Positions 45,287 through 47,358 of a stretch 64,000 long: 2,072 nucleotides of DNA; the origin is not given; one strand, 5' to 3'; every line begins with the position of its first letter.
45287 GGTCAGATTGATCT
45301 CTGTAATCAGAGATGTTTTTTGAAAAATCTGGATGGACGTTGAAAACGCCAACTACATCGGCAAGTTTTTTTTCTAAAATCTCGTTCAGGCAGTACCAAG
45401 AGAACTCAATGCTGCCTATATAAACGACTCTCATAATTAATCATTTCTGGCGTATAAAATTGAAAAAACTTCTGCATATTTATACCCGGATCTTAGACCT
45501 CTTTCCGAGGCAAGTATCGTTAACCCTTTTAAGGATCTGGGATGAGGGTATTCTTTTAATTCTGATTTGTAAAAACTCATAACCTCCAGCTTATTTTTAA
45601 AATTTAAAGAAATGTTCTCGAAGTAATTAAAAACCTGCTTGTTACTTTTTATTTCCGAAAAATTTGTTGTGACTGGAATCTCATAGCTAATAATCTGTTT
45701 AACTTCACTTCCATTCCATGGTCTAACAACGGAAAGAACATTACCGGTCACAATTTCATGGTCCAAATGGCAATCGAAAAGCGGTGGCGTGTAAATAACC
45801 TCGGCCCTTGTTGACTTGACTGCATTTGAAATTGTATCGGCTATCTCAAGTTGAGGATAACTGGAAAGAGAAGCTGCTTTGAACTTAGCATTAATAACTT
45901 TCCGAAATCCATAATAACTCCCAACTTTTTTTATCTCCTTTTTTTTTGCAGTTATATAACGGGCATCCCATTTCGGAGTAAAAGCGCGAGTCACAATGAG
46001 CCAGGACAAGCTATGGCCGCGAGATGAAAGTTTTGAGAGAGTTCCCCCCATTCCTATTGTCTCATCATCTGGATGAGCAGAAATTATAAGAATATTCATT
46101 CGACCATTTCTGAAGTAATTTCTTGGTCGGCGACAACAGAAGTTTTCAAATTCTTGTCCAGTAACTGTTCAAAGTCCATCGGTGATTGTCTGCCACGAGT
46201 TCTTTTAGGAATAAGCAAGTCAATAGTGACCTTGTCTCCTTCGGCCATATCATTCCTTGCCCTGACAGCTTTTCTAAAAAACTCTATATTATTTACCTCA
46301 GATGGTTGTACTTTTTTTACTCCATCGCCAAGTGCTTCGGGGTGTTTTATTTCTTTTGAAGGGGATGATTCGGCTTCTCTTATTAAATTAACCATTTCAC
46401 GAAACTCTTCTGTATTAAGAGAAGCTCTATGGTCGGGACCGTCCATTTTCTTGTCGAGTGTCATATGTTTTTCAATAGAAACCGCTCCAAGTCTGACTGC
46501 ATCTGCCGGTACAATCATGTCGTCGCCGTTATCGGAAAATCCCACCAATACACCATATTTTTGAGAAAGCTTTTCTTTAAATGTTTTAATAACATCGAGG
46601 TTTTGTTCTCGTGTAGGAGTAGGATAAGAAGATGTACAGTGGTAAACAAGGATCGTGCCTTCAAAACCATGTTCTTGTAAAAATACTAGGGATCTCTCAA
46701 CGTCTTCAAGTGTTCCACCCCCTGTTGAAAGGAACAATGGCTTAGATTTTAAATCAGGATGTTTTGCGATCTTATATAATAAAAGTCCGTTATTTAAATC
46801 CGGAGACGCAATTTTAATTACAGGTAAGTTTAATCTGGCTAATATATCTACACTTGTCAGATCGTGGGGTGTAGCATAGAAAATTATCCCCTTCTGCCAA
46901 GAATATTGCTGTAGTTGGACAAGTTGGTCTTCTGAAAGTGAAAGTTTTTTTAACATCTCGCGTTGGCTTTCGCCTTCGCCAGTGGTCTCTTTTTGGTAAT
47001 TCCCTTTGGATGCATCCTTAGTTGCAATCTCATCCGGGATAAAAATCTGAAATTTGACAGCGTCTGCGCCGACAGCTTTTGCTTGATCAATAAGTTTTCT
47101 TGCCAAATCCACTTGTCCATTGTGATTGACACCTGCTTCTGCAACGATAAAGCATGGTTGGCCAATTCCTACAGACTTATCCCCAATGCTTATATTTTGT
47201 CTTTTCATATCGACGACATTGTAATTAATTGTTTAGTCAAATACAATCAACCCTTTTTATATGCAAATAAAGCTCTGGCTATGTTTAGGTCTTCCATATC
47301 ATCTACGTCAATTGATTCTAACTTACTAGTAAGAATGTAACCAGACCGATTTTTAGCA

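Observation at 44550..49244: Nonulosonate operon carries a formyltransferase, a PIG-L deacetylase and a Zn-ribbon C-methyltransferase, suggesting a novel decorated sugar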

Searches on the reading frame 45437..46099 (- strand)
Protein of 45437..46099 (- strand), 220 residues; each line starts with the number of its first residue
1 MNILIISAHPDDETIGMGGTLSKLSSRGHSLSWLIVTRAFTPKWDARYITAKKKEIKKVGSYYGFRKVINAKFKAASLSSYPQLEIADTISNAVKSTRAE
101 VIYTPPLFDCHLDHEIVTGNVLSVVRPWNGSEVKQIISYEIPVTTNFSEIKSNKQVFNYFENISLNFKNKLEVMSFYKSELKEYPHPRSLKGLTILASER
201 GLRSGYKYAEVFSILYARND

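Call 3: search_protein_families(library=pfam, proteins=[window:45437-46099:-], max_evalue=0.01)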
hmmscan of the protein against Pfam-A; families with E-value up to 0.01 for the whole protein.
window:45437-46099:- (220 aa): 1 family
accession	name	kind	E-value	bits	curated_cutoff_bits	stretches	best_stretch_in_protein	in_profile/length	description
PF02585.22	PIG-L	-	1.2e-19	71.6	28.2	1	4-120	1-124/129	GlcNAc-PI de-N-acetylase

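Call 4: search_protein_families(library=ncbifam, proteins=[window:45437-46099:-], max_evalue=0.01)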
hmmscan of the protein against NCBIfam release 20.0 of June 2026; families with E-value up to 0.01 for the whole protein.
window:45437-46099:- (220 aa): 4 families
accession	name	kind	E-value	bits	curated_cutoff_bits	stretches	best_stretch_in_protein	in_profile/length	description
TIGR04001.1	thiol_BshB1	equivalog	4.5e-11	42.9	182.5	1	2-117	3-114/226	bacillithiol biosynthesis deacetylase BshB1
TIGR04000.1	thiol_BshB2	equivalog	9.2e-07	28.7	195.25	1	3-157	3-164/217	bacillithiol biosynthesis deacetylase BshB2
NF002557.0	PRK02122.1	subfamily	6.4e-06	24.5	384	1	3-31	373-401/653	glucosamine-6-phosphate deaminase-like protein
TIGR03445.1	mycothiol_MshB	equivalog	0.0015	18.4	224.35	1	4-32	1-29/284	N-acetyl-1-D-myo-inositol-2-amino-2-deoxy-alpha-D-glucopyranoside deacetylase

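Call 31: search_solved_structures(query=window:45437-46099:-, max_evalue=0.01, show_alignments=2)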
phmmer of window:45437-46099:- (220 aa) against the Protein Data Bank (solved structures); distinct sequences matched with E-value up to 0.01: 6.
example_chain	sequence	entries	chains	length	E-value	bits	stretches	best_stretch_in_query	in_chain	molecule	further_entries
8bgn_A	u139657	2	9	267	1.3e-07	34.7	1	3-215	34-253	Diacetylchitobiose deacetylase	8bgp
8bgo_A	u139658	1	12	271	1.3e-07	34.7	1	3-215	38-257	Diacetylchitobiose deacetylase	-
1uan_A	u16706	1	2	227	4.8e-07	32.9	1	2-118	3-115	hypothetical protein TT1542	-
3wl4_A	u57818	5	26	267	2.6e-05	27.2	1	3-115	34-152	Uncharacterized protein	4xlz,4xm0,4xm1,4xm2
3we7_A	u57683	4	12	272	4.3e-05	26.5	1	3-115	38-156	Putative uncharacterized protein PH0499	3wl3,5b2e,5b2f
2ixd_A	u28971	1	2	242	6.6e-05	25.9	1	2-115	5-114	LMBE-RELATED PROTEIN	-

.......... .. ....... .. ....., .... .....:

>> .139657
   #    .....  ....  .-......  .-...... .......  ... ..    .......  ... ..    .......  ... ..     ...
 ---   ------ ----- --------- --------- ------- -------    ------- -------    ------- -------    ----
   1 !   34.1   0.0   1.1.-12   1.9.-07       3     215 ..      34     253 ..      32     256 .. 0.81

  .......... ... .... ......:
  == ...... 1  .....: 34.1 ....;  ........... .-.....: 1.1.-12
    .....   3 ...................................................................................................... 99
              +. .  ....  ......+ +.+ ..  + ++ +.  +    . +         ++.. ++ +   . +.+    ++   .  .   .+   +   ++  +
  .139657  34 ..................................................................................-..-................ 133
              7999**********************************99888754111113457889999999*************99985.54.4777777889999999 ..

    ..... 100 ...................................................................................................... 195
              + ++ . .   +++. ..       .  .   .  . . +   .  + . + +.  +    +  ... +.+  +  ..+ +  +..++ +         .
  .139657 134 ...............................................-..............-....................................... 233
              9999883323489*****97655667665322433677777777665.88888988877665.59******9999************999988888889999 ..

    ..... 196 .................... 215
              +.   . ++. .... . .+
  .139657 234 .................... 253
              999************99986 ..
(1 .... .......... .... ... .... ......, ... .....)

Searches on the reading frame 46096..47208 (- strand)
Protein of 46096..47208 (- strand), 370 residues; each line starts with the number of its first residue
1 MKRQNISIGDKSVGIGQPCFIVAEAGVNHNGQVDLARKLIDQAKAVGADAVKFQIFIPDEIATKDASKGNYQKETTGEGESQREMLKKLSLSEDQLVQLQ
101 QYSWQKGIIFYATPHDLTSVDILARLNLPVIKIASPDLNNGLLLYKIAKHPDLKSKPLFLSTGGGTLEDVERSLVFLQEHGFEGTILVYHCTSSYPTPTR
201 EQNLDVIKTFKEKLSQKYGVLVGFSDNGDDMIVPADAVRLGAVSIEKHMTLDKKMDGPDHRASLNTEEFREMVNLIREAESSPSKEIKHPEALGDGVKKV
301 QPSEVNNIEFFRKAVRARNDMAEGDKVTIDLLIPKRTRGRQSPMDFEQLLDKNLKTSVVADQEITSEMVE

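Call 3: search_protein_families(library=pfam, proteins=[window:46096-47208:-], max_evalue=0.01)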
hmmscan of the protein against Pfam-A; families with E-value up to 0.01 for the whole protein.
window:46096-47208:- (370 aa): 1 family
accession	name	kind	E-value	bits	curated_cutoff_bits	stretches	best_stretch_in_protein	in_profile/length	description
PF03102.20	NeuB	-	5.7e-72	242.5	22.1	1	39-285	1-238/241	NeuB family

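Call 4: search_protein_families(library=ncbifam, proteins=[window:46096-47208:-], max_evalue=0.01)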
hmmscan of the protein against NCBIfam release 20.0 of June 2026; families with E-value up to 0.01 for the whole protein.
window:46096-47208:- (370 aa): 2 families
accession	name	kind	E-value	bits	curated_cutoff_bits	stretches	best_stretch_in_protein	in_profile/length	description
TIGR03569.1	NeuB_NnaB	equivalog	1.5e-97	326.6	399.65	1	19-364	1-329/329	N-acetylneuraminate synthase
TIGR03586.1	PseI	equivalog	3.7e-58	197.3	340.25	1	19-361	2-324/327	pseudaminic acid synthase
